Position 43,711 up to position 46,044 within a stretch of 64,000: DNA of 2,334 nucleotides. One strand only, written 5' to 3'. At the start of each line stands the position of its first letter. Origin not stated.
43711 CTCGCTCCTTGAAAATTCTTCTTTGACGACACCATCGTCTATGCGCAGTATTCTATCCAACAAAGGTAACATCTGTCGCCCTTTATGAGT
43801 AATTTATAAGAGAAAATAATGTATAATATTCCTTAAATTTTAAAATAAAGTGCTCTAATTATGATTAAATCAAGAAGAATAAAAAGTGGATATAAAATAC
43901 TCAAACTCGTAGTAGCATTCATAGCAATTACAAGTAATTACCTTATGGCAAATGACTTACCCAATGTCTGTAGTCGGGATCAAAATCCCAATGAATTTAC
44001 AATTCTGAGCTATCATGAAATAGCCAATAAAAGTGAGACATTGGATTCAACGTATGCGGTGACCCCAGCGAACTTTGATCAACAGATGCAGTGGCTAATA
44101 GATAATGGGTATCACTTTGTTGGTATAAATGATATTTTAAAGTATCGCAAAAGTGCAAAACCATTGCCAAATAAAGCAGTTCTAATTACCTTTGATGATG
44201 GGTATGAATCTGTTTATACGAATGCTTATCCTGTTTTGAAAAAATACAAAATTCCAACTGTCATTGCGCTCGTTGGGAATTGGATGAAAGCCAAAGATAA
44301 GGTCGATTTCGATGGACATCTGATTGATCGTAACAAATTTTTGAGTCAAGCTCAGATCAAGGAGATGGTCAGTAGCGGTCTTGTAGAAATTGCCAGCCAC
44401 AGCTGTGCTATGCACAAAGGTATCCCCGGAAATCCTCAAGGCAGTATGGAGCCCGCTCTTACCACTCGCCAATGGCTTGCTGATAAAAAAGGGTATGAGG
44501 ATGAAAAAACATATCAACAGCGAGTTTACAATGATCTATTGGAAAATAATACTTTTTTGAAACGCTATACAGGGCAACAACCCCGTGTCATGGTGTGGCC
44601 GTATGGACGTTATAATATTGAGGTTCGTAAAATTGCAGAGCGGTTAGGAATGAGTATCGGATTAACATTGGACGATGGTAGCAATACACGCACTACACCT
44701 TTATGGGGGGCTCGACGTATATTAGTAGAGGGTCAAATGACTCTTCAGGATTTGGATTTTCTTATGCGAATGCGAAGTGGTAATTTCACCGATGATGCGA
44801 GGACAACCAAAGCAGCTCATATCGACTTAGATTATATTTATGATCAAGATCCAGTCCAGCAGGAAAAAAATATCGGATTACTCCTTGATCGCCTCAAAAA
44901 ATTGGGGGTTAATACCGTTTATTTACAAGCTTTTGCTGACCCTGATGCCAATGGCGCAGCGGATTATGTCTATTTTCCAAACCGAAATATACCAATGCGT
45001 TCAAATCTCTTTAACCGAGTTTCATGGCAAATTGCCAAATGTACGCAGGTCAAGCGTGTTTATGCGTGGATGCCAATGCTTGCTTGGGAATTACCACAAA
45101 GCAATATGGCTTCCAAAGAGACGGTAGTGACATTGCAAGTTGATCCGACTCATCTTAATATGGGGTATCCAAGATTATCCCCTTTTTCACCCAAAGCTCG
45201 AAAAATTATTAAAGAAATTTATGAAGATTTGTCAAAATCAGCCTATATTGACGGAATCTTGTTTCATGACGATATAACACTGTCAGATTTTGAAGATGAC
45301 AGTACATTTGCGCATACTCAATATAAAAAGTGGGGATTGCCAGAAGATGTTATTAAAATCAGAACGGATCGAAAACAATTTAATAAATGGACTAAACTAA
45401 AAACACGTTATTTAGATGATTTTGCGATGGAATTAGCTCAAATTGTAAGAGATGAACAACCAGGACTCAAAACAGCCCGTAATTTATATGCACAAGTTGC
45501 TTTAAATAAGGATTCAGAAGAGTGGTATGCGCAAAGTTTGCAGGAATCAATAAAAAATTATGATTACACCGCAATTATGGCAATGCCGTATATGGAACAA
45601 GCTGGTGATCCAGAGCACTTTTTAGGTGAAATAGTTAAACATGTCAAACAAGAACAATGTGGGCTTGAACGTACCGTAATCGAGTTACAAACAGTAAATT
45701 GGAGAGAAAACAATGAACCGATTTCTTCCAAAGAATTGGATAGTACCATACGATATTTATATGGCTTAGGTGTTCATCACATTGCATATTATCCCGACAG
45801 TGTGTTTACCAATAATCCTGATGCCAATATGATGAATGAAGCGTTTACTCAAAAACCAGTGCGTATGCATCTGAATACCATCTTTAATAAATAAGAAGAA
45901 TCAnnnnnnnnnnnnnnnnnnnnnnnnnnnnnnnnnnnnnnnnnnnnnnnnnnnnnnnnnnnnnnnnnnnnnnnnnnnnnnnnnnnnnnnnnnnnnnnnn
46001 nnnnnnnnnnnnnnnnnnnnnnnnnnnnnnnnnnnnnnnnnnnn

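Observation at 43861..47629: pgaBCD cassette without pgaA in a Campylobacterota genome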

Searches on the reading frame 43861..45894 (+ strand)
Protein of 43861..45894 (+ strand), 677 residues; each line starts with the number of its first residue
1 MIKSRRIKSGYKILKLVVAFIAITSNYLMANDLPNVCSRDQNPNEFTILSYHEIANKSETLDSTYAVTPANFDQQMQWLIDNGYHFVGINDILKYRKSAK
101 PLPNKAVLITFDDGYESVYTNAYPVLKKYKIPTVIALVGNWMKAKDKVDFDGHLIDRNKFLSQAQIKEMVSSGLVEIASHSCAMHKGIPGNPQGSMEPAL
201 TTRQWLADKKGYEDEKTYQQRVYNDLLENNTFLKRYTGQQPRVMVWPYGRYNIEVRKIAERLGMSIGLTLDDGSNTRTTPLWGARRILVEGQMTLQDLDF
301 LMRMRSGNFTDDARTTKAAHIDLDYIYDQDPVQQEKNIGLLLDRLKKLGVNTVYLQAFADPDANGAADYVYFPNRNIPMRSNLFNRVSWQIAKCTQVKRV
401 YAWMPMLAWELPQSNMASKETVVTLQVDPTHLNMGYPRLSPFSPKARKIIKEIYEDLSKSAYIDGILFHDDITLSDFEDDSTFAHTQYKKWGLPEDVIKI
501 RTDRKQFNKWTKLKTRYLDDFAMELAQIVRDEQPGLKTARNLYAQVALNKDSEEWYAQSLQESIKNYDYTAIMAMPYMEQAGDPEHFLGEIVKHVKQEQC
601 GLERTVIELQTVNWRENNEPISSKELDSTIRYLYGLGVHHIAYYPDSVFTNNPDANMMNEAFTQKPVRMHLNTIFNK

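Call 3: search_protein_families(library=pfam, proteins=[window:43861-45894:+], max_evalue=0.01)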
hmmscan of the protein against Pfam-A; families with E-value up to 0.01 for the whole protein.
window:43861-45894:+ (677 aa): 3 families
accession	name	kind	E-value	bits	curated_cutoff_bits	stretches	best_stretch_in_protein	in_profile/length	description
PF14883.12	GHL13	-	4.3e-144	480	27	1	320-644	1-324/324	Hypothetical glycosyl hydrolase family 13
PF01522.26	Polysacc_deac_1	-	1.7e-27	96.3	23.1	1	100-265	2-122/124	Polysaccharide deacetylase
PF02638.21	GHL10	-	0.0042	16.7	27.9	1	399-546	85-233/311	Glycosyl hydrolase-like 10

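Call 4: search_protein_families(library=ncbifam, proteins=[window:43861-45894:+], max_evalue=0.01)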
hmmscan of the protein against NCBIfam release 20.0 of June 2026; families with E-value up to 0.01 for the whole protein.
window:43861-45894:+ (677 aa): 8 families
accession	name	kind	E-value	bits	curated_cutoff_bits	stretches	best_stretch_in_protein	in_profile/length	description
TIGR03938.2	deacetyl_PgaB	equivalog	3.2e-243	808.6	321.9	1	44-663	1-619/621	poly-beta-1,6-N-acetyl-D-glucosamine N-deacetylase PgaB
NF011177.0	PRK14582.1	equivalog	4.4e-180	600.3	923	1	13-663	15-663/671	poly-beta-1,6-N-acetyl-D-glucosamine N-deacetylase PgaB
NF011176.0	PRK14581.1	equivalog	1.2e-162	542.5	1091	1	38-656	41-657/673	poly-beta-1,6-N-acetyl-D-glucosamine N-deacetylase PgaB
TIGR03933.1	PIA_icaB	equivalog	4e-24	85.5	248.35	1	64-290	32-230/245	intercellular adhesin biosynthesis polysaccharide N-deacetylase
TIGR02764.1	spore_ybaN_pdaB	equivalog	7.9e-07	29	237.4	0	216-265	73-122/191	polysaccharide deacetylase family sporulation protein PdaB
TIGR02884.1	spore_pdaA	equivalog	8.7e-05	22.3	298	1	104-153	36-90/224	delta-lactam-biosynthetic de-N-acetylase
TIGR04243.1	nodulat_NodB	equivalog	0.00012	21.6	240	0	105-147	2-45/197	chitooligosaccharide deacetylase NodB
TIGR02873.1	spore_ylxY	hypoth_equivalog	0.0081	15.4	391.5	0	218-265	154-201/268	probable sporulation protein, polysaccharide deacetylase family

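Call 8: find_related_loci(query=window:43861-45894:+, collection=genome_contigs, flank=8000)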
Query window:43861-45894:+ (677 aa) in genome_contigs; peptide patterns used: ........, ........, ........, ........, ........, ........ (x = any residue, [..] = any of these).
407 stretches matched a pattern; 383 encode a relative of the query (tblastn E <= 1e-3); the best 80 are kept; 80 distinct loci.
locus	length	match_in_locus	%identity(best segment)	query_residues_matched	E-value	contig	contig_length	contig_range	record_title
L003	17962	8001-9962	89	24-677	0e+0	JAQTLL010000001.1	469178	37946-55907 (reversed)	MAG: Sulfuricurvum sp. isolate STA_16 NODE_19_length_469178_cov_277.202294_Sandtown_A, whole genome shotgun sequence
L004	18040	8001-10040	79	1-676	0e+0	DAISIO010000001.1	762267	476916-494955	MAG TPA_asm: Sulfuricurvum sp. isolate CTOTU7574 NODE_1_length_762267_cov_11.134734, whole genome shotgun sequence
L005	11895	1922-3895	78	13-670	0e+0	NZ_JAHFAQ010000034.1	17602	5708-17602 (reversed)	MAG: Sulfuricurvum sp. isolate nzgw179 NODE_1036_length_17603_cov_3.733669, whole genome shotgun sequence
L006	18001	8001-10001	78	5-670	0e+0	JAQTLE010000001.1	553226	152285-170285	MAG: Sulfurovaceae bacterium isolate STA_1 NODE_9_length_553226_cov_19.324902_Sandtown_A, whole genome shotgun sequence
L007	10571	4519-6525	78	13-677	0e+0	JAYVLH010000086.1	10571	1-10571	MAG: Sulfuricurvum sp. isolate GL54_UP_metabat_38_sub GL54_UP_metabat_38_sub_85, whole genome shotgun sequence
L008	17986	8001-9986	77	13-673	0e+0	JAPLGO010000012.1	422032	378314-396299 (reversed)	MAG: Campylobacterales bacterium isolate LacPavin_0419_WC90_MAG_36_25 LacPavin_0419_WC90_scaffold_372840, whole genome s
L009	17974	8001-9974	77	13-670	0e+0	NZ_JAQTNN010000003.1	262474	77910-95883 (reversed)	MAG: Sulfuricurvum sp. isolate STA_65 NODE_80_length_262474_cov_60.396879_Sandtown_A, whole genome shotgun sequence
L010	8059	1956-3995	76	1-676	0e+0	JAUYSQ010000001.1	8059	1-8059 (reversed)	MAG: Sulfuricurvum sp. isolate C8_concoct.bin.109 C8_k141_30980, whole genome shotgun sequence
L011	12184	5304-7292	76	13-675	0e+0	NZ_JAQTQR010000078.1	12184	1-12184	MAG: Sulfuricurvum sp. isolate STB_144 NODE_13142_length_12184_cov_5.029195_Sandtown_B, whole genome shotgun sequence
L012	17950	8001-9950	77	21-670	0e+0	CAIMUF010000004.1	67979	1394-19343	MAG: uncultured Sulfuricurvum sp. isolate MJ-time_bin-9098 genome assembly, contig: bin-9098:04/86, whole genome shotgun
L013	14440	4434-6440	74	1-670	0e+0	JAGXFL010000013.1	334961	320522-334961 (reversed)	MAG: Sulfuricurvum sp. isolate LH_M14 k141_1650422, whole genome shotgun sequence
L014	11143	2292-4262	75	13-669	0e+0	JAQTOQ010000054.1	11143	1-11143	MAG: Sulfuricurvum sp. isolate STA_91 NODE_11837_length_11143_cov_3.344045_Sandtown_A, whole genome shotgun sequence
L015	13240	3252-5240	75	12-674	0e+0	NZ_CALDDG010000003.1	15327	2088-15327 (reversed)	MAG: uncultured Sulfuricurvum sp. isolate SRR3330212_bin.113_CONCOCT_v1.1_MAG ERZ724084.2845, whole genome shotgun seque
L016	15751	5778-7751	75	13-670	0e+0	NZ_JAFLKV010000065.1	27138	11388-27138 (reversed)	MAG: Sulfuricurvum sp. isolate LaCa_MAG_14 c_000000002804, whole genome shotgun sequence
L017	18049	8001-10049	73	1-676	0e+0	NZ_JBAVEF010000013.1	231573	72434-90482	MAG: Sulfuricurvum sp. isolate MFD04418_ilm_asm_bin7 k127_48480, whole genome shotgun sequence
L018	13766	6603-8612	73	1-670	0e+0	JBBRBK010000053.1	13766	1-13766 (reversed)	MAG: Campylobacterales bacterium isolate Co_metawrap_2339 Cmw_2339_k141_19201731_length_13766_cov_10.0000, whole genome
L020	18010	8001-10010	73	1-670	0e+0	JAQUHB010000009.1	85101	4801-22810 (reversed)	MAG: Sulfurimonadaceae bacterium isolate STCSWMC_27 NODE_415_length_85101_cov_6.474522_ST_CSWMC, whole genome shotgun se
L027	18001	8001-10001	71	1-670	0e+0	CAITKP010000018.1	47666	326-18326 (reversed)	MAG: uncultured Campylobacterales bacterium isolate YR2_bin-0300 genome assembly, contig: bin-0300:018/107, whole genome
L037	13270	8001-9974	70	13-670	0e+0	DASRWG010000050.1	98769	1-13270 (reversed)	MAG TPA_asm: Gallionella sp. isolate SMAG_U10601 k141_170045, whole genome shotgun sequence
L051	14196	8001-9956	58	12-668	0e+0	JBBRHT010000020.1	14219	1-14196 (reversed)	MAG: Lysobacterales bacterium isolate Co_metawrap_2732 Cmw_2732_k141_9373020_length_14219_cov_7.0000, whole genome shotg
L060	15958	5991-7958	57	14-666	0e+0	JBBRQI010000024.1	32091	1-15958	MAG: Lysobacterales bacterium isolate metawrap_la1_3 W_la1_3_k141_1493461L_32091_cov_73.0670, whole genome shotgun seque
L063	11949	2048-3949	56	34-666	0e+0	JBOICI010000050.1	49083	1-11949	MAG: Moraxellaceae bacterium isolate H1-B2_concoct.bin.42 k127_252437, whole genome shotgun sequence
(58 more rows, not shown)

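Call 11: search_protein_families(library=ncbifam, proteins=[L018:4112-6520:+, L020:5510-7918:+, L027:5511-7907:+, L006:6061-7935:+, L037:5624-7798:+, L051:5300-7447:+, L060:2437-4767:+], max_evalue=0.001)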
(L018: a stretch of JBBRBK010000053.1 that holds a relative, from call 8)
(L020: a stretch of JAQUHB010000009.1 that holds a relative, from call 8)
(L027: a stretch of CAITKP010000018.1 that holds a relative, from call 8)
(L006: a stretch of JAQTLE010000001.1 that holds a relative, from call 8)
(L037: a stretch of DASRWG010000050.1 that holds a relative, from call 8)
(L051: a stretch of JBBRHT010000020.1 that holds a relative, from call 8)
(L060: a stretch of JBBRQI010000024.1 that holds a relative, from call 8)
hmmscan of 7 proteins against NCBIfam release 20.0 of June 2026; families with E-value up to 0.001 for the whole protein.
L018:4112-6520:+ (802 aa): 11 families
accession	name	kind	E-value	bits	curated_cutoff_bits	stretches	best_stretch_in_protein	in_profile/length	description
TIGR01241.2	FtsH_fam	equivalog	2.3e-60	205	600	1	371-793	156-598/598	ATP-dependent zinc metalloprotease FtsH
NF008004.0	PRK10733.1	equivalog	4.1e-39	134.1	1008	1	356-734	134-519/644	ATP-dependent zinc metalloprotease FtsH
TIGR01243.1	CDC48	subfamily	5.5e-29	101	802.65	1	361-617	437-708/733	CDC48 family AAA ATPase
NF003069.1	PRK03992.1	subfamily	1.4e-23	83.7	500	1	340-606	94-373/379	proteasome-activating nucleotidase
TIGR01242.2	TIGR01242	subfamily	7.1e-23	81.2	500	1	361-606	98-356/362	proteasome-activating nucleotidase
NF047747.1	PrtsmActNtasePan2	equivalog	3.2e-17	62.9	700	1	372-601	146-388/397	proteasome-activating nucleotidase Pan2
NF047748.1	PrtsmActNtasePan1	equivalog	3.8e-16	59.1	750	1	371-599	142-383/405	proteasome-activating nucleotidase Pan1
NF041006.2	cell_div_CdvC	equivalog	6.6e-10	38.4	650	1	372-588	98-325/370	cell division protein CdvC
NF042959.1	IteA_antiphage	equivalog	1.1e-08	34.7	510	1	360-441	70-156/367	anti-phage ATPase IteA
TIGR03689.1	pup_AAA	equivalog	2.9e-05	23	504.75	1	359-448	161-264/512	proteasome ATPase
NF008263.0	PRK11034.1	equivalog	0.00041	18.4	1350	1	15-159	453-606/758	ATP-dependent Clp protease ATP-binding subunit ClpA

L020:5510-7918:+ (802 aa): 12 families
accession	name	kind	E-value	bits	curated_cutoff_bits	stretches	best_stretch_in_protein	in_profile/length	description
TIGR01241.2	FtsH_fam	equivalog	6.5e-62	210.1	600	1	361-793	149-598/598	ATP-dependent zinc metalloprotease FtsH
NF008004.0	PRK10733.1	equivalog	1.6e-40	138.7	1008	1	356-735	134-520/644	ATP-dependent zinc metalloprotease FtsH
TIGR01243.1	CDC48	subfamily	5.2e-29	101.1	802.65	1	361-618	437-709/733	CDC48 family AAA ATPase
NF003069.1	PRK03992.1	subfamily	2.2e-23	83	500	1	348-606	102-373/379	proteasome-activating nucleotidase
TIGR01242.2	TIGR01242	subfamily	1.2e-22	80.4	500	1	360-606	97-356/362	proteasome-activating nucleotidase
NF047747.1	PrtsmActNtasePan2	equivalog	2e-17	63.5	700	1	371-600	145-387/397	proteasome-activating nucleotidase Pan2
NF047748.1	PrtsmActNtasePan1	equivalog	5.1e-16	58.7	750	1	370-600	141-384/405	proteasome-activating nucleotidase Pan1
NF041006.2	cell_div_CdvC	equivalog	1.1e-09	37.7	650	1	371-588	94-325/370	cell division protein CdvC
NF042959.1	IteA_antiphage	equivalog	1.1e-08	34.6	510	1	352-441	62-156/367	anti-phage ATPase IteA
TIGR03689.1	pup_AAA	equivalog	1.8e-05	23.6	504.75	1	370-537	175-366/512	proteasome ATPase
TIGR03345.1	VI_ClpV1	equivalog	6e-05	21.5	884.95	1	14-255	560-799/852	type VI secretion system ATPase TssH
NF003229.0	PRK04195.1-5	equivalog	0.00061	18.6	280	0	375-464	15-98/413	replication factor C large subunit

L027:5511-7907:+ (798 aa): 13 families
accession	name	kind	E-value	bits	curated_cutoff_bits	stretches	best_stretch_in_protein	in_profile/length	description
TIGR01241.2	FtsH_fam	equivalog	1.6e-62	212.1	600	1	350-787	144-598/598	ATP-dependent zinc metalloprotease FtsH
NF008004.0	PRK10733.1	equivalog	1.5e-40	138.8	1008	1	350-726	134-517/644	ATP-dependent zinc metalloprotease FtsH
TIGR01243.1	CDC48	subfamily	3.3e-27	95.1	802.65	1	360-612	442-709/733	CDC48 family AAA ATPase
NF003069.1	PRK03992.1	subfamily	2.6e-24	86.1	500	1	342-600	102-373/379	proteasome-activating nucleotidase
TIGR01242.2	TIGR01242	subfamily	8.6e-24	84.2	500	1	349-600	92-356/362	proteasome-activating nucleotidase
NF047747.1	PrtsmActNtasePan2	equivalog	5e-17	62.2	700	1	366-594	146-387/397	proteasome-activating nucleotidase Pan2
NF047748.1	PrtsmActNtasePan1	equivalog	6.1e-16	58.4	750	1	364-595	141-385/405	proteasome-activating nucleotidase Pan1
NF041006.2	cell_div_CdvC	equivalog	1.1e-09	37.7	650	1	366-586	98-329/370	cell division protein CdvC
TIGR03345.1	VI_ClpV1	equivalog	5e-09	35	884.95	1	4-249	556-799/852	type VI secretion system ATPase TssH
NF042959.1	IteA_antiphage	equivalog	4.3e-08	32.7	510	0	372-435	93-156/367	anti-phage ATPase IteA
TIGR03689.1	pup_AAA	equivalog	1.8e-05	23.7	504.75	1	351-534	159-369/512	proteasome ATPase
NF003229.0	PRK04195.1-5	equivalog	0.00015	20.6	280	0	369-456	15-96/413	replication factor C large subunit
NF003230.0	PRK04195.1-6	equivalog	0.00074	18.3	441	0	371-457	14-92/494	replication factor C large subunit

L006:6061-7935:+ (624 aa): 12 families
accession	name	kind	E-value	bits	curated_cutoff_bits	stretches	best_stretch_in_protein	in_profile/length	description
TIGR00136.1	mnmG_gidA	equivalog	7.3e-270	896.6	524.85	1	3-617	1-614/616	tRNA uridine-5-carboxymethylaminomethyl(34) synthesis enzyme MnmG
NF003739.0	PRK05335.1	equivalog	9.5e-24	83.9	262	1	301-417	273-389/441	methylenetetrahydrofolate--tRNA-(uracil(54)-C(5))-methyltransferase (FADH(2)-oxidizing) TrmFO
TIGR00137.1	gid_trmFO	equivalog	1.1e-20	73.8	428.65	1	304-422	273-391/433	FADH(2)-oxidizing methylenetetrahydrofolate--tRNA-(uracil(54)-C(5))-methyltransferase TrmFO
NF003720.0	PRK05329.1-3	equivalog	5.7e-05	21.9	313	1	1-32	1-32/437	glycerol-3-phosphate dehydrogenase subunit GlpB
TIGR01350.1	lipoamide_DH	equivalog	0.0001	21.2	408.8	1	2-85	1-85/461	dihydrolipoyl dehydrogenase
TIGR01292.1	TRX_reduct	equivalog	0.00015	20.7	343.45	0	3-32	1-30/300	thioredoxin-disulfide reductase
NF041080.1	DGGGPL_reductase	equivalog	0.0002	20.3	580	1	2-137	1-134/447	digeranylgeranylglycerophospholipid reductase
NF041160.1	DGGPL_Thplmales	equivalog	0.00041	19.4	780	1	1-43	2-44/396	digeranylgeranylglycerophospholipid reductase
TIGR03140.1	AhpF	equivalog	0.00042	19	502.9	1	2-40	212-247/515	alkyl hydroperoxide reductase subunit F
TIGR03378.1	glycerol3P_GlpB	equivalog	0.00053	19.1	174.15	0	3-32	1-30/419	anaerobic glycerol-3-phosphate dehydrogenase subunit GlpB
NF009477.0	PRK12843.1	equivalog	0.0008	18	758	0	2-42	16-55/578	FAD-dependent oxidoreductase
NF004776.0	PRK06116.1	equivalog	0.00083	18.5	480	0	2-41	4-41/450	glutathione-disulfide reductase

L037:5624-7798:+ (724 aa): 10 families
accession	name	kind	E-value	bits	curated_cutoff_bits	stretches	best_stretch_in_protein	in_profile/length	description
NF008673.0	PRK11678.1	equivalog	1.2e-80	271.5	331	1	352-723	81-449/450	molecular chaperone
TIGR02350.1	prok_dnaK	equivalog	3e-29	101.9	822.55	2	312-533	2-227/596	molecular chaperone DnaK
NF001413.0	PRK00290.1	equivalog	4.8e-29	101.2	648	2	311-533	3-228/625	molecular chaperone DnaK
NF003520.0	PRK05183.1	subfamily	2.6e-28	98.8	620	2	312-533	21-246/621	Fe-S protein assembly chaperone HscA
TIGR01991.1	HscA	equivalog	1.2e-27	96.7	708.55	2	312-533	1-226/600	Fe-S protein assembly chaperone HscA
NF009946.0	PRK13410.1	equivalog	2.7e-23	82.1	1019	3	608-700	257-355/669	molecular chaperone DnaK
NF009947.0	PRK13411.1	equivalog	4.2e-21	74.7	1002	2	393-532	102-229/662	molecular chaperone DnaK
NF002399.0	PRK01433.1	equivalog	2.9e-15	55.9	743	1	312-505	21-215/595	Fe-S protein assembly chaperone HscA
NF010539.0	PRK13927.1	subfamily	0.00039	19.4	293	1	451-503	119-171/339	rod shape-determining protein MreB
TIGR00904.1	mreB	subfamily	0.00044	19.4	365.75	1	451-503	118-170/334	MreB/Mrl family cell shape determining protein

L051:5300-7447:+ (715 aa): 38 families (the best 25 are shown)
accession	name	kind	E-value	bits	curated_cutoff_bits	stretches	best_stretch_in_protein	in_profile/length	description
TIGR03591.1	polynuc_phos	equivalog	0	1058.7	525.05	1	22-706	1-689/689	polyribonucleotide nucleotidyltransferase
NF008805.1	PRK11824.1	equivalog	0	1022.2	471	1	19-705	2-682/683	polyribonucleotide nucleotidyltransferase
TIGR02696.1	pppGpp_PNP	exception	2.4e-194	647.7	1106.75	1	21-701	12-718/720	guanosine pentaphosphate synthetase I/polyribonucleotide nucleotidyltransferase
TIGR02065.1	ECX1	equivalog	1.7e-27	96.2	318.7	1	324-555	4-226/230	exosome complex exonuclease Rrp41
NF005208.0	PRK06676.1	equivalog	4.1e-27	95.2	368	1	626-710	269-354/391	30S ribosomal protein S1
NF000907.0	PRK00087.1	equivalog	3.2e-24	85.1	624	1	630-708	558-637/671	bifunctional 4-hydroxy-3-methylbut-2-enyl diphosphate reductase/30S ribosomal protein S1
NF005973.0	PRK08059.1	equivalog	1.4e-21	76.8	148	1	631-709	3-82/123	S1 domain-containing post-transcriptional regulator GSP13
NF010379.0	PRK13806.1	equivalog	3.5e-20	72.1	648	1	606-707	173-279/491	30S ribosomal protein S1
NF004473.0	PRK05807.1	equivalog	1.4e-19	70.8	178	1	634-706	4-75/136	S1 domain-containing RNA-binding protein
NF006363.0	PRK08582.1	equivalog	3.1e-19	69.5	171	1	633-708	3-78/140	S1 domain-containing RNA-binding protein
NF004952.0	PRK06299.1-2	equivalog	3.3e-19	68.6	524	1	616-708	199-291/580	30S ribosomal protein S1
NF040579.1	S1_dom_CvfD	subfamily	3.3e-18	66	117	1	634-708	2-77/113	CvfD/Ygs/GSP13 family RNA-binding post-transcriptional regulator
TIGR00717.1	rpsA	equivalog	2.6e-15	56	577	1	627-707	264-346/516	30S ribosomal protein S1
NF005911.0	PRK07899.1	equivalog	4.3e-15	55.4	691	1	632-708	290-367/486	30S ribosomal protein S1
NF004953.0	PRK06299.1-3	equivalog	6.4e-15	54.5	720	1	622-708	285-373/580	30S ribosomal protein S1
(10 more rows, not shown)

L060:2437-4767:+ (776 aa): 23 families
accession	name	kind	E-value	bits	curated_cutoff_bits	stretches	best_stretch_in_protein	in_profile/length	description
NF007952.0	PRK10671.1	equivalog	5.9e-199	663.2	1316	1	114-770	180-831/838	copper-exporting P-type ATPase CopA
TIGR01525.1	ATPase-IB_hvy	subfamily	2.9e-186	620.7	346.25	1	186-770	1-560/560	heavy metal translocating P-type ATPase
TIGR01511.1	ATPase-IB1_Cu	subfamily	1.3e-180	601.9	397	1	168-771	2-542/542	copper-translocating P-type ATPase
TIGR01512.1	ATPase-IB2_Cd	subfamily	2.3e-119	399.3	313.5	2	223-513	16-283/494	cadmium family heavy metal-translocating P-type ATPase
NF008262.1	PRK11033.1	equivalog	4.8e-110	369.1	1005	1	228-771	197-728/731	zinc/cadmium/mercury/lead-transporting ATPase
NF033775.1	P_type_ZntA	exception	1.2e-94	318.1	1240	1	228-771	202-729/732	Zn(II)/Cd(II)/Pb(II) translocating P-type ATPase ZntA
TIGR01494.1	ATPase_P-type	subfamily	4.4e-91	305.7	62.3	1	231-739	1-464/478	HAD-IC family P-type ATPase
TIGR01497.1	kdpB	equivalog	1.8e-52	178.4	527.9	1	196-693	37-546/675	potassium-transporting ATPase subunit KdpB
TIGR01647.1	ATPase-IIIA_H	equivalog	5.5e-52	177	615.5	2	226-633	55-482/755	plasma-membrane proton-efflux P-type ATPase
NF010609.0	PRK14010.1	equivalog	2e-48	165.1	1323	1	225-693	64-541/673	K(+)-transporting ATPase subunit B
TIGR01517.1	ATPase-IIB_Ca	equivalog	1.3e-45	156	507.05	3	268-473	160-375/882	calcium-translocating P-type ATPase, PMCA-type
TIGR01522.1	ATPase-IIA2_Ca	equivalog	4.9e-40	137.1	798.3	3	637-718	569-651/854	calcium-transporting P-type ATPase, PMR1-type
TIGR01116.1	ATPase-IIA1_Ca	equivalog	5.7e-39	133.9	703.4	2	580-721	453-605/799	calcium-translocating P-type ATPase, SERCA-type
TIGR01524.1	ATPase-IIIB_Mg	equivalog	2.3e-34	118.4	610.75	3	224-495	86-373/867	magnesium-translocating P-type ATPase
TIGR01657.1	P-ATPase-V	hypoth_equivalog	3e-33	114.4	618.25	4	635-682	782-829/1055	ATP13A2 family polyamine export P-type ATPase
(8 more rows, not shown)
